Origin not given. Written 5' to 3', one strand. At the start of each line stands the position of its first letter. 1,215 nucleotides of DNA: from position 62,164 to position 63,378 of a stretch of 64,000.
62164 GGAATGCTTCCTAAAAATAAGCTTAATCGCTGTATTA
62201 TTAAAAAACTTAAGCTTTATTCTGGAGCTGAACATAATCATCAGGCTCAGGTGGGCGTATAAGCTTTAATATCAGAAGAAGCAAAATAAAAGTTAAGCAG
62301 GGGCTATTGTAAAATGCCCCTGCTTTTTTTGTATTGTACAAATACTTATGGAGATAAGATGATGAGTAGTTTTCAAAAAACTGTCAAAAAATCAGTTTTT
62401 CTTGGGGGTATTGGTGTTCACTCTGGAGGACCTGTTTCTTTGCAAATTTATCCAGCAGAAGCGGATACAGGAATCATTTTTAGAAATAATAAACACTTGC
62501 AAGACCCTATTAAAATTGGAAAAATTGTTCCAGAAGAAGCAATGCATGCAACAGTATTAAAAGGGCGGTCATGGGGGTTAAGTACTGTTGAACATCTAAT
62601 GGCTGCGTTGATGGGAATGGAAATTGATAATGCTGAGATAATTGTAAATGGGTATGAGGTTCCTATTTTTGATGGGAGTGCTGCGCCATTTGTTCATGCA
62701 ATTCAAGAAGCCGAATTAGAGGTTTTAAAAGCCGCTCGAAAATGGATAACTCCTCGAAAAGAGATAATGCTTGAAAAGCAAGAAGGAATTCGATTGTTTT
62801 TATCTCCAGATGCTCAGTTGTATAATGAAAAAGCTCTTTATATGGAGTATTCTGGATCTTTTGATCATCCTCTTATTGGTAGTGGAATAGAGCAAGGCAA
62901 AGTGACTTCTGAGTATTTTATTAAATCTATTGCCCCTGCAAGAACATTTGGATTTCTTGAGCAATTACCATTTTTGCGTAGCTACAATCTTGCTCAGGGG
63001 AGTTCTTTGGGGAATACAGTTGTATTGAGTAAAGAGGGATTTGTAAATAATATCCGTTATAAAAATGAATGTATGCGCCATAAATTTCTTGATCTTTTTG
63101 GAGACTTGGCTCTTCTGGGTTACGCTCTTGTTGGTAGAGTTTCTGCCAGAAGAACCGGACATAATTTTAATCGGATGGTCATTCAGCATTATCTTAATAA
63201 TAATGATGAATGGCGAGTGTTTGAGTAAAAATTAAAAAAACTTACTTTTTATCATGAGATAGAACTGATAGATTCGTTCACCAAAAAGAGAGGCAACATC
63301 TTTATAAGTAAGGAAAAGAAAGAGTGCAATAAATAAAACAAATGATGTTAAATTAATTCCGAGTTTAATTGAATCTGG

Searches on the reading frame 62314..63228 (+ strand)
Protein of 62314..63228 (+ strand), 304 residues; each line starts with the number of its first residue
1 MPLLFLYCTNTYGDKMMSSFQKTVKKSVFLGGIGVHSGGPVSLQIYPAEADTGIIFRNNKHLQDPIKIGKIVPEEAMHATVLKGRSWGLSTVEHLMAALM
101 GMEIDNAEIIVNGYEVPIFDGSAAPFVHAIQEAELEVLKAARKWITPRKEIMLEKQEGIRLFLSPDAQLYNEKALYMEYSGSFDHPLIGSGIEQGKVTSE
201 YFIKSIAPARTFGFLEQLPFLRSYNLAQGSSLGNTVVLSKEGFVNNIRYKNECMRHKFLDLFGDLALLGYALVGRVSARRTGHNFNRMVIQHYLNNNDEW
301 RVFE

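Call 25: search_protein_families(library=pfam, proteins=[window:62314-63228:+], max_evalue=0.00001)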
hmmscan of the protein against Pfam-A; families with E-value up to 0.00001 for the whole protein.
window:62314-63228:+ (304 aa): 1 family
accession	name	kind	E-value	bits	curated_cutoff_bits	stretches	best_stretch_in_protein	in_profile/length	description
PF03331.19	LpxC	-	9.5e-76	255.3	27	1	21-292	1-265/268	UDP-3-O-acyl N-acetylglycosamine deacetylase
